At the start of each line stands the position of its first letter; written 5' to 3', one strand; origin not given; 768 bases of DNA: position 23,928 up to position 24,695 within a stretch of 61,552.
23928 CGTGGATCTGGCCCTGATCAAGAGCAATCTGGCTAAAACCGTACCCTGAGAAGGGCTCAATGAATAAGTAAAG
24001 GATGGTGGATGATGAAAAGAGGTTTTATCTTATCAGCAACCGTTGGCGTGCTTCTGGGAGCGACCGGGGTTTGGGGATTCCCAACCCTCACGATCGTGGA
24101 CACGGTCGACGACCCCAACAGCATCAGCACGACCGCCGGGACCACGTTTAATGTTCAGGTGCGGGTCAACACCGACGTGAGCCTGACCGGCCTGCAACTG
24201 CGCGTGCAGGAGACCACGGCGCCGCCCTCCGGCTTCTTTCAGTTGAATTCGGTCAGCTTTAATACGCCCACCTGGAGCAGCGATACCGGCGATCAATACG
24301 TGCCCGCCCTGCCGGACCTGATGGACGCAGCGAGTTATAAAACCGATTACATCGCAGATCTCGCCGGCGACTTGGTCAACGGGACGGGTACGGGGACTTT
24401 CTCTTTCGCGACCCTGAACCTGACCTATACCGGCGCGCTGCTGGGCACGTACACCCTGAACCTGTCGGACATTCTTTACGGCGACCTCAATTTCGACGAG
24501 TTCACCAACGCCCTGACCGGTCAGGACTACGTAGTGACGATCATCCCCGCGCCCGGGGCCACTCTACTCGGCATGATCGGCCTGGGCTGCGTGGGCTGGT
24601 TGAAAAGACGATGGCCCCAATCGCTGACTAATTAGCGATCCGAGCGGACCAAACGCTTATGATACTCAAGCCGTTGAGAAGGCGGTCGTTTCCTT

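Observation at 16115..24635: Cohesin-like / dockerin-like surface-assembly locus in which a paralogue pair swaps a dockerin-like tail for a PEP-CTERM anchor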

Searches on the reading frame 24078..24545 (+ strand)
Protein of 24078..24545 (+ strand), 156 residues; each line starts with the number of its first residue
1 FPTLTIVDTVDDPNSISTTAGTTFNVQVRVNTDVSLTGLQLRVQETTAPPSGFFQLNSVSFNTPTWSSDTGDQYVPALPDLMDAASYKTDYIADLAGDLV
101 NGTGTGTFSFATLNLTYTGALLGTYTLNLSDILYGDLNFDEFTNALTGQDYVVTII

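Call 19: predict_structure(alignment_id=A2)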
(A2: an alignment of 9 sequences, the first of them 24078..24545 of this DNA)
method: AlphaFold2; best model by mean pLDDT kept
length: 156 residues; sequences in the alignment: 9
mean_pLDDT: 57.6   pTM: 0.56
mean pLDDT of the five models: 57.6, 51.5, 38.2, 37.0, 36.4
residues with pLDDT >= 90: 0; 70-90: 28; 50-70: 82; < 50: 46
segments of 3 or more residues with pLDDT < 50: 1-12, 63-84, 139-149
pLDDT, mean of each block of 10 residues (from residue 1): 39 62 77 64 67 74 44 37 51 59 62 75 57 54 42 59
secondary structure, 60 per line:
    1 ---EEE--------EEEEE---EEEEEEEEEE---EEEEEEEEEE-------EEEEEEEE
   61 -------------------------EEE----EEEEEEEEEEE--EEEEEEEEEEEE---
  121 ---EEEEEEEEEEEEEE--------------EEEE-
elements in order: E4-6 E15-19 E23-32 E36-45 E53-60 E86-88 E93-103 E106-117 E124-137 E152-155

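Call 24: search_protein_representatives(alignment_id=A2)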
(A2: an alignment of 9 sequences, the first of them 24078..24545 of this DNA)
Query: 9 sequences, 156 profile positions. Proteins with E-value up to 0.001 (for the whole library): 51; up to 1e-10: 31; up to 1e-30: 8. The best 51 are listed.
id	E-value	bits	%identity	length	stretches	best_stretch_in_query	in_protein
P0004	2.0e-73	261.4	-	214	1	1-156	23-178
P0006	5.7e-72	256.7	-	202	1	2-155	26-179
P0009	3.2e-65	234.7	-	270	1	2-156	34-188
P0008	4.1e-54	198.6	-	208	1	2-156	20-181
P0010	1.1e-41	158.3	-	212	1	3-156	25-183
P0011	1.1e-41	158.2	-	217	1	3-156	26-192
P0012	8.4e-39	148.9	-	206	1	2-155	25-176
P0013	1.0e-30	122.7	-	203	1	3-156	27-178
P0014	1.4e-30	122.2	-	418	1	4-155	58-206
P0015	1.3e-27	112.5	-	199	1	2-156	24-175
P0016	4.7e-26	107.5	-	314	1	2-155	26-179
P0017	2.5e-25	105.2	-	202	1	3-155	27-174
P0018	5.2e-25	104.1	-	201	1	2-156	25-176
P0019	1.2e-23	99.7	-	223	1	2-156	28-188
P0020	6.2e-23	97.4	-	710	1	3-155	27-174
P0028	3.2e-18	82.1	-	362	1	2-155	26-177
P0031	7.0e-16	74.4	-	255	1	3-155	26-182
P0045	7.8e-08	48.3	-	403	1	18-155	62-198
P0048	4.9e-07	45.7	-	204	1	2-156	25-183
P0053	5.2e-04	35.9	-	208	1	2-156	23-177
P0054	6.0e-04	35.7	-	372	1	19-155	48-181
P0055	6.2e-04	35.6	-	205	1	4-156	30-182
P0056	9.3e-04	35.1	-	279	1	2-155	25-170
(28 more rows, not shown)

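Call 26: fold_search(model_id=the predicted structure, library=pdb)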
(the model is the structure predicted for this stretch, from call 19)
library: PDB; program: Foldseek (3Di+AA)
matches with E <= 10: 1268; with E <= 0.001: 0
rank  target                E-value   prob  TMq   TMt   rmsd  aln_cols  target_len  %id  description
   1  3p6b_A                2.0e-02  0.18  0.17  0.15  16.7       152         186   13  The crystal structure of CelK CBM4 from Clostridium thermocellum (released 2011-08-24)
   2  3k4z_A                2.7e-02  0.20  0.16  0.11  16.8       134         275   16  Crystal Structure of the Cellulosomal CBM4 from Clostridium thermocellum Cellulase CbhA (released 2010-07-28)
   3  4tlg_B                3.0e-02  0.96  0.37  0.18   6.7       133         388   14  Crystal structure of SEC14-like protein 4 (SEC14L4) (released 2014-07-02)
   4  2cdo_C                4.5e-02  0.08  0.12  0.13  17.3       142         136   13  structure of agarase carbohydrate binding module in complex with neoagarohexaose (released 2006-02-16)
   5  2cdp_D                4.7e-02  0.12  0.14  0.16  15.9       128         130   11  Structure of a CBM6 in complex with neoagarohexaose (released 2006-02-08)
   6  3afg_B                5.0e-02  0.84  0.32  0.13   6.4       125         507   10  Crystal structure of ProN-Tk-SP from Thermococcus kodakaraensis (released 2010-08-04)
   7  2cdo_B                5.0e-02  0.11  0.13  0.14  17.8       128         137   13  structure of agarase carbohydrate binding module in complex with neoagarohexaose (released 2006-02-16)
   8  2cdp_B                5.2e-02  0.08  0.14  0.16  16.8       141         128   13  Structure of a CBM6 in complex with neoagarohexaose (released 2006-02-08)
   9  9i0y_a                6.5e-02  0.08  0.16  0.19  17.4       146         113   10  Recombinant Ena2A fibers (released 2025-03-12)
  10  9i0y_0                6.5e-02  0.08  0.16  0.19  17.4       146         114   10  Recombinant Ena2A fibers (released 2025-03-12)
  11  2cdo_A                6.5e-02  0.08  0.13  0.14  17.0       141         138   12  structure of agarase carbohydrate binding module in complex with neoagarohexaose (released 2006-02-16)
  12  8cpy_C                7.7e-02  0.41  0.28  0.30  10.0       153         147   12  Extended cowpea chlorotic mottle virus (released 2023-09-27)
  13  6ake_D                7.7e-02  0.08  0.13  0.15  15.0       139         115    9  Crystal structure of mouse claudin-3 in complex with C-terminal fragment of Clostridium perfringens enterotoxin (released 2019-02-27)
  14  9pzi_G                8.6e-02  0.11  0.16  0.19  14.5       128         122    8  Crystal Structure of synthetic antibody COP-2 in complex with the C-terminal domain of Clostridium perfringens enterot (released 2025-08-20)
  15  7eel_H                9.0e-02  0.23  0.23  0.25  11.8       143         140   10  Cyanophage Pam1 capsid asymmetric unit (released 2021-10-20)
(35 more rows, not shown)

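Call 30: search_solved_structures(query=A3, max_evalue=10, show_alignments=3)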
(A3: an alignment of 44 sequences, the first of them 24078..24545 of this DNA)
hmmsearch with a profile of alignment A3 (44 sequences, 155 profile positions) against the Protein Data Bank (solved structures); distinct sequences matched with E-value up to 10: 5.
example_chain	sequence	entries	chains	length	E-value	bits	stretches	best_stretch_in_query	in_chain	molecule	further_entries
6l7a_J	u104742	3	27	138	0.00013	25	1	46-145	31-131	CsgF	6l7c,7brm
6lqh_a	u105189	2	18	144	0.00015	24.9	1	48-146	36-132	Curli production assembly/transport component CsgF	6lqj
5n5p_A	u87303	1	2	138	0.00062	22.8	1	94-143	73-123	Putative cellulosomal scaffoldin protein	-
5m1u_A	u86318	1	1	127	0.00066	22.8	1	42-146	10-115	Curli production assembly/transport component CsgF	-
6si7_A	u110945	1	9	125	0.00073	22.6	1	46-146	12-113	Curli production assembly/transport component CsgF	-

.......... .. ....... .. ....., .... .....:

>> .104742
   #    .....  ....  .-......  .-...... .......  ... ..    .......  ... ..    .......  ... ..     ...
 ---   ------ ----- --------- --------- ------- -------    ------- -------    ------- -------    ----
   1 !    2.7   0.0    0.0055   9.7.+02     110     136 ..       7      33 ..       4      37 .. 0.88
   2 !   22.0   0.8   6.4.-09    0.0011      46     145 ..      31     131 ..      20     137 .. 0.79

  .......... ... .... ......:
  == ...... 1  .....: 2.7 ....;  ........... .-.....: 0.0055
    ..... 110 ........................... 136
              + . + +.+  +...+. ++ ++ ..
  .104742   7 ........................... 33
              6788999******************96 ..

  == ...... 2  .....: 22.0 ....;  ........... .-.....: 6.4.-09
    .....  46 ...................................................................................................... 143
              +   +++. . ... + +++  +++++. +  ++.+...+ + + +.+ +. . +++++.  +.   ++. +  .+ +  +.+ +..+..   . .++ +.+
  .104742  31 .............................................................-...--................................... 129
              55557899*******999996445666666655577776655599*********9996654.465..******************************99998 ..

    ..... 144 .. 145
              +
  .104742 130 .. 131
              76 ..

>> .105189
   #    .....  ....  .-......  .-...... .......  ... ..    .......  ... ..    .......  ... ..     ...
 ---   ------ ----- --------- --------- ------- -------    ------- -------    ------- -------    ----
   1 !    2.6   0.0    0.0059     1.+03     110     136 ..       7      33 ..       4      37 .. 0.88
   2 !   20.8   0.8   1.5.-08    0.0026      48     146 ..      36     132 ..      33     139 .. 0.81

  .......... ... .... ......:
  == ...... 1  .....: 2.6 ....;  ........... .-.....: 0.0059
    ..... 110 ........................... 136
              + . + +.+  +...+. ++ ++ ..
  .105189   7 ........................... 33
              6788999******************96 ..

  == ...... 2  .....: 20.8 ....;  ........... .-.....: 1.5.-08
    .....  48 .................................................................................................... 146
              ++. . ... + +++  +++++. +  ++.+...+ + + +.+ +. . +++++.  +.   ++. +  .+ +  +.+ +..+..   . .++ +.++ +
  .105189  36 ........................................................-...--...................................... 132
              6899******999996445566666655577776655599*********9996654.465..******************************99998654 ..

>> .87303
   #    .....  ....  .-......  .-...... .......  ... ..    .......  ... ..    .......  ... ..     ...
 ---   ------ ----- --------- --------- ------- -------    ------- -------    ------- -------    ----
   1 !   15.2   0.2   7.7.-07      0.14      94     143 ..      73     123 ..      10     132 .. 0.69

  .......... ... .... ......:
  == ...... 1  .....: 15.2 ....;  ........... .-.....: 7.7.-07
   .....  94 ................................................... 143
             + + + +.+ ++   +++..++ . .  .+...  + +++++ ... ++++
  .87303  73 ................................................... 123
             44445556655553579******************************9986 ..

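Call 31: find_homologous_proteins(query=A3, max_evalue=0.001)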
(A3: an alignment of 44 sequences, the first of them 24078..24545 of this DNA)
Query A3 (44 sequences) (156 aa, profile of the alignment): 11 proteins with E <= 0.001 among 5803 candidates.
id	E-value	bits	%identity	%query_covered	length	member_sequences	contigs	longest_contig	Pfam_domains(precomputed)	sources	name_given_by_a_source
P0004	5.8e-50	187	71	100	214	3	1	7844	-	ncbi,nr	ncbi:MAG: hypothetical protein GXY44_00085 [Phycisphaerales bacterium]|nr:hypothetical protein [Phyc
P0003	1.4e-49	186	88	99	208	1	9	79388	-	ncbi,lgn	-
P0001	1.4e-48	183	100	100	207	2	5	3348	-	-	-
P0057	1.2e-46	176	50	99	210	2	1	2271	-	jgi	jgi:hypothetical protein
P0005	4.2e-46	175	64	100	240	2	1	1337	-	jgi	-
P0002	5.7e-46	174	87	100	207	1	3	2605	-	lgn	-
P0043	4.1e-30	123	33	21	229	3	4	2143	-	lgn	-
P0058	1.1e-27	115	32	91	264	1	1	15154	-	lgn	-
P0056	3.4e-27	113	26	98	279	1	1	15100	-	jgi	jgi:hypothetical protein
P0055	4.2e-25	106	71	4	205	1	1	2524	-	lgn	-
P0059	5.4e-22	96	39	37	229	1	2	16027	-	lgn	-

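Call 33: search_protein_families(library=pfam, alignment_id=A3, max_evalue=1)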
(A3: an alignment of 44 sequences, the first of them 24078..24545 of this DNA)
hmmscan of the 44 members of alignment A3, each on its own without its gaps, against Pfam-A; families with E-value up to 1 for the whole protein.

A. member 1, window:24078-24545:+ (156 aa): 0 families

B. families by the number of members that match (of 44 scanned): 13 families
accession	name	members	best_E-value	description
PF00963.24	Cohesin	10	0.00015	Cohesin domain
PF10633.15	NPCBM_assoc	2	0.025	NPCBM-associated, NEW3 domain of alpha-galactosidase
PF06280.18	fn3_5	2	0.045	Fn3-like domain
PF14016.12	DUF4232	1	0.011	Domain of unknown function (DUF4232)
PF09099.16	Qn_am_d_aIII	1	0.023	Quinohemoprotein amine dehydrogenase, alpha subunit domain III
PF13584.12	BatD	1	0.024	BatD DUF11 like domain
PF11005.13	DUF2844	1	0.04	Protein of unknown function (DUF2844)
PF20674.3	SpaA_3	1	0.058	Prealbumin-like fold domain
PF09792.14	But2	1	0.077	Ubiquitin 3 binding protein But2 C-terminal domain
PF03771.21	SPDY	1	0.12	Domain of unknown function (DUF317)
PF13620.12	CarboxypepD_reg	1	0.15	Carboxypeptidase regulatory-like domain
PF16024.10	DUF4785_1st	1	0.17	Domain of unknown function (DUF4785) N-terminal domain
PF17316.7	Perilipin_2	1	0.27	Perilipin protein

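Call 35: predict_structure(alignment_id=A3)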
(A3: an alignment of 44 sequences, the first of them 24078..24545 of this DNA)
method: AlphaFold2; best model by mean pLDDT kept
length: 156 residues; sequences in the alignment: 44
mean_pLDDT: 97.5   pTM: 0.91
mean pLDDT of the five models: 97.5, 97.4, 97.3, 97.2, 97.0
residues with pLDDT >= 90: 152; 70-90: 4; 50-70: 0; < 50: 0
segments of 3 or more residues with pLDDT < 50: none
pLDDT, mean of each block of 10 residues (from residue 1): 95 95 98 98 98 98 98 98 97 98 98 98 98 98 97 98
secondary structure, 60 per line:
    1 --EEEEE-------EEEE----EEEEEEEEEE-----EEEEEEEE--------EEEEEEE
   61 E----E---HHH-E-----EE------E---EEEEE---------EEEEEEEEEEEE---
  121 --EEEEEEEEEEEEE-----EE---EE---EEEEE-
elements in order: E3-7 E15-18 E23-32 E38-45 E54-61 E92-96 E106-117 E123-135 E151-155

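Call 38: fold_search(model_id=the predicted structure, library=pdb)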
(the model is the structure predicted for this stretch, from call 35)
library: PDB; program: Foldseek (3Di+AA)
matches with E <= 10: 1986; with E <= 0.001: 76
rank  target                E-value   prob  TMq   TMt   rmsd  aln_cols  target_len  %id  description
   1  6kgf_C                3.0e-08  1.00  0.71  0.75   3.3       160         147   15  Crystal structure of CaDoc0917(R16D)-CaCohA2 complex at pH 8.2 (released 2020-07-08)
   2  6kgd_A                4.9e-08  1.00  0.70  0.74   3.4       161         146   16  Crystal structure of CaDoc0917(R49D)-CaCohA2 complex at pH 8.0 (released 2020-07-08)
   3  6kgc_A                8.1e-08  1.00  0.69  0.74   3.4       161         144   16  Crystal structure of CaDoc0917(R49D)-CaCohA2 complex at pH 5.4 (released 2020-07-08)
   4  4dh2_A                1.3e-07  1.00  0.63  0.62   4.5       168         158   10  Crystal structure of Coh-OlpC(Cthe_0452)-Doc435(Cthe_0435) complex: A novel type I Cohesin-Dockerin complex from Clost (released 2012-11-28)
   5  6kge_A                1.6e-07  1.00  0.70  0.77   3.4       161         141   15  Crystal structure of CaDoc0917(R16D)-CaCohA2 complex at pH 5.5 (released 2020-07-08)
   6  6kgf_A                2.0e-07  1.00  0.65  0.70   3.8       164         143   16  Crystal structure of CaDoc0917(R16D)-CaCohA2 complex at pH 8.2 (released 2020-07-08)
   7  5n5p_A                3.2e-07  1.00  0.61  0.67   4.3       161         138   17  Crystal structure of Ruminococcus flavefaciens' type III complex containing the fifth cohesin from scaffoldin B and th (released 2018-02-28)
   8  5n5p_C                3.2e-07  1.00  0.60  0.67   4.4       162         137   17  Crystal structure of Ruminococcus flavefaciens' type III complex containing the fifth cohesin from scaffoldin B and th (released 2018-02-28)
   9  4dh2_C                3.8e-07  1.00  0.64  0.64   4.3       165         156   10  Crystal structure of Coh-OlpC(Cthe_0452)-Doc435(Cthe_0435) complex: A novel type I Cohesin-Dockerin complex from Clost (released 2012-11-28)
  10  2xdh                  5.6e-07  1.00  0.62  0.69   3.6       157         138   14  Non-cellulosomal cohesin from the hyperthermophilic archaeon Archaeoglobus fulgidus (released 2010-05-26)
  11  6kg8_MODEL_1_A        1.3e-06  1.00  0.67  0.67   3.7       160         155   16  Solution structure of CaCohA2 from Clostridium acetobutylicum (released 2020-07-08)
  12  5k39_A                2.0e-06  1.00  0.56  0.53   5.6       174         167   13  THE TYPE II COHESIN DOCKERIN COMPLEX FROM CLOSTRIDIUM THERMOCELLUM (released 2017-03-29)
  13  3ul4_A                2.2e-06  1.00  0.65  0.70   3.7       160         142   12  Crystal structure of Coh-OlpA(Cthe_3080)-Doc918(Cthe_0918) complex: A novel type I Cohesin-Dockerin complex from Clost (released 2012-11-28)
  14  2vo8                  5.0e-06  1.00  0.61  0.69   3.9       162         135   14  Cohesin module from Clostridium perfringens ATCC13124 family 33 glycoside hydrolase. (released 2008-09-02)
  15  3kcp_A                6.0e-06  1.00  0.66  0.37   3.4       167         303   14  Crystal structure of interacting Clostridium thermocellum multimodular components (released 2010-02-09)
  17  5lxv_A                7.8e-06  1.00  0.65  0.60   4.9       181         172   12  Crystal structure of Ruminococcus flavefaciens scaffoldin C cohesin in complex with a dockerin from an uncharacterized (released 2016-10-19)
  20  5lxv_C                1.0e-05  1.00  0.61  0.56   5.4       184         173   12  Crystal structure of Ruminococcus flavefaciens scaffoldin C cohesin in complex with a dockerin from an uncharacterized (released 2016-10-19)
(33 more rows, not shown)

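Call 45: find_related_loci(query=A4, collection=genome_contigs, flank=10000)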
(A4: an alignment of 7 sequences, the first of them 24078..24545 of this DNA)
Query A4 (156 aa) in genome_contigs; peptide patterns used: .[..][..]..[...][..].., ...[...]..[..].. (x = any residue, [..] = any of these).
104 stretches matched a pattern; 2 encode a relative of the query (tblastn E <= 1e-3); 2 distinct loci.
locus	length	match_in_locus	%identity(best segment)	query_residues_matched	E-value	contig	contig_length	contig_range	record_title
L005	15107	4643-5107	88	2-156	2e-88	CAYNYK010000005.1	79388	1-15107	MAG TPA_asm: uncultured Planctomycetales bacterium isolate binchicken_co44_235 genome assembly, contig: NODE_612_length_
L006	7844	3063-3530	71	1-156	2e-70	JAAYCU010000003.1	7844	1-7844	MAG: Phycisphaerales bacterium isolate AS06rmzACSIP_494 11749_AS06, whole genome shotgun sequence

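Call 46: find_encoding_contigs(protein=P0058, flank=10000, max_places=2)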
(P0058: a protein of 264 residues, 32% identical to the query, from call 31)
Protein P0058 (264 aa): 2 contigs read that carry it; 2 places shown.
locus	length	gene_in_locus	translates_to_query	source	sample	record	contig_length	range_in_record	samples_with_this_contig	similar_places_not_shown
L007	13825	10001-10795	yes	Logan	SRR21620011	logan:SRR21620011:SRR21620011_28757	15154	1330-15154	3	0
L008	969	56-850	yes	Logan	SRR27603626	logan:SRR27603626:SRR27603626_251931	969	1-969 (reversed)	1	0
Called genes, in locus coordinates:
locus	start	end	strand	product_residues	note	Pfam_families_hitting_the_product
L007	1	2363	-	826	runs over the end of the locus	PF13567:DUF4131, PF03772:Competence, PF00753:Lactamase_B (weak), PF12706:Lactamase_B_2 (faint)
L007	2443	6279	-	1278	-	PF00580:UvrD-helicase, PF13245:AAA_19, PF13361:UvrD_C, PF13538:UvrD_C_2 (faint)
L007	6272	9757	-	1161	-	PF21445:ADDB_N, PF13361:UvrD_C (faint), PF12705:PDDEXK_1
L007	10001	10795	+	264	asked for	-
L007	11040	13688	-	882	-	PF17389:Bac_rhamnosid6H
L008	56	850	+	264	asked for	-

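Call 47: find_encoding_contigs(protein=P0056, flank=10000, max_places=2)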
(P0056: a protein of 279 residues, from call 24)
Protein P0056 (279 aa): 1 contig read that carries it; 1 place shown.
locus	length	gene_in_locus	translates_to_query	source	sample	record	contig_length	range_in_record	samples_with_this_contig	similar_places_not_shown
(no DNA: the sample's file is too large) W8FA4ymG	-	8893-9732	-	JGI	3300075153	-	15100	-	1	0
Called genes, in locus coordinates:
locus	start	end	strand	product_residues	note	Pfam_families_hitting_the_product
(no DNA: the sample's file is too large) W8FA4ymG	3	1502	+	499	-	?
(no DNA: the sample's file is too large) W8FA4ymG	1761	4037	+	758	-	PF02706:Wzz, PF01656:CbiA (weak), PF13614:AAA_31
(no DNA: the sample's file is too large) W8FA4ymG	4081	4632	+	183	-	-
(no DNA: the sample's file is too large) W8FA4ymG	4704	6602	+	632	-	PF00082:Peptidase_S8, PF17957:Big_7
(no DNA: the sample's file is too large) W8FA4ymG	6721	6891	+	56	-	-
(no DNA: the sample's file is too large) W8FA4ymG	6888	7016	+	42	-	-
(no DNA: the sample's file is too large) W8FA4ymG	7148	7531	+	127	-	PF01740:STAS, PF13466:STAS_2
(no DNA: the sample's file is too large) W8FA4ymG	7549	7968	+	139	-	PF13581:HATPase_c_2, PF02518:HATPase_c (weak)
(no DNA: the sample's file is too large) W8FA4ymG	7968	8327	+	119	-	PF01740:STAS, PF13466:STAS_2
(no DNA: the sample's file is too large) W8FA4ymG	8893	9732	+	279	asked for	-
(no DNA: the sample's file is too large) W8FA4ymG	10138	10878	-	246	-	-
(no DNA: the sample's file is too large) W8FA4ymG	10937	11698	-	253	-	-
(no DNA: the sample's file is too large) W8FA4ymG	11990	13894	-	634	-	-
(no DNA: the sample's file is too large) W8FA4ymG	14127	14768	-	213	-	-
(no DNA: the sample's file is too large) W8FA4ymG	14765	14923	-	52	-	-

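Call 48: find_encoding_contigs(protein=P0059, flank=10000, max_places=2)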
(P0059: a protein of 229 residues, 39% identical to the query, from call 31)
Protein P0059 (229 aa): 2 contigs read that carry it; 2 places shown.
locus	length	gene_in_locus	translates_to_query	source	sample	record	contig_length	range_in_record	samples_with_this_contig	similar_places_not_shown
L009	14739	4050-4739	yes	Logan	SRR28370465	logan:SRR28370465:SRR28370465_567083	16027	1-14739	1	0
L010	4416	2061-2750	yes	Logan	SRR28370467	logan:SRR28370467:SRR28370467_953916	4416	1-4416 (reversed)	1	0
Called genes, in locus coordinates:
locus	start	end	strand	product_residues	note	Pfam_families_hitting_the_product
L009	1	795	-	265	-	?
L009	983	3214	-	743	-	PF22244:GCE_fung (faint)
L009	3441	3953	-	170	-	-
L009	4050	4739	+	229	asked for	-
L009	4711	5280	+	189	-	-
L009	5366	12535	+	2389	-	PF02415:Chlam_PMP (faint)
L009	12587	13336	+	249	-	-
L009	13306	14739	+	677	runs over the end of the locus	PF16889:Hepar_II_III_N, PF05426:Alginate_lyase, PF07940:Hepar_II_III_C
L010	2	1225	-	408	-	?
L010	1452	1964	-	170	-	-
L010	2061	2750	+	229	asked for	-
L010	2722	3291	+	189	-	-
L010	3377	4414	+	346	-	?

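Call 61: find_encoding_contigs(protein=P0028, flank=10000, max_places=2)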
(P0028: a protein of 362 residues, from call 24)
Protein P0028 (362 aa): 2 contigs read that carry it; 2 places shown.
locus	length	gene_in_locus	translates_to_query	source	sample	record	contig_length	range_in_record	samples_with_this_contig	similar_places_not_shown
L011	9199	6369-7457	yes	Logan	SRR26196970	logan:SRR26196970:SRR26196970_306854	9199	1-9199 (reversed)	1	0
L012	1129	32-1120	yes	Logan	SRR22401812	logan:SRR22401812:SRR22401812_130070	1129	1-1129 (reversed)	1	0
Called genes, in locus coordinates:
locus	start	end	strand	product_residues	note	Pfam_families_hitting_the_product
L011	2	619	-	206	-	?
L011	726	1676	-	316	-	PF00005:ABC_tran, PF13304:AAA_21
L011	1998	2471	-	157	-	PF01668:SmpB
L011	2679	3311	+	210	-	PF07638:Sigma70_ECF, PF04542:Sigma70_r2, PF08281:Sigma70_r4_2, PF04545:Sigma70_r4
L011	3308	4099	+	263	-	PF13490:zf-HC2 (weak)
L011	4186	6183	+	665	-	PF13180:PDZ_2 (weak)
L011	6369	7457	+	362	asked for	PF00404:Dockerin_1 (weak)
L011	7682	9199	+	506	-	?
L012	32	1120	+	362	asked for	PF00404:Dockerin_1 (weak)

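Call 62: find_encoding_contigs(protein=P0011, flank=10000, max_places=2)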
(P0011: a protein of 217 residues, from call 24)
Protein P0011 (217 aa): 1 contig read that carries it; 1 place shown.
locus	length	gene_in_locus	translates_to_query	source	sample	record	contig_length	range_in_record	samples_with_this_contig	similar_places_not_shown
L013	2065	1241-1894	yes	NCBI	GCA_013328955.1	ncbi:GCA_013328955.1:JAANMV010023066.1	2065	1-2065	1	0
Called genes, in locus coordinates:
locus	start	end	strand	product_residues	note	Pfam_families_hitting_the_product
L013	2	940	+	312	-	?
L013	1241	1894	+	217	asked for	-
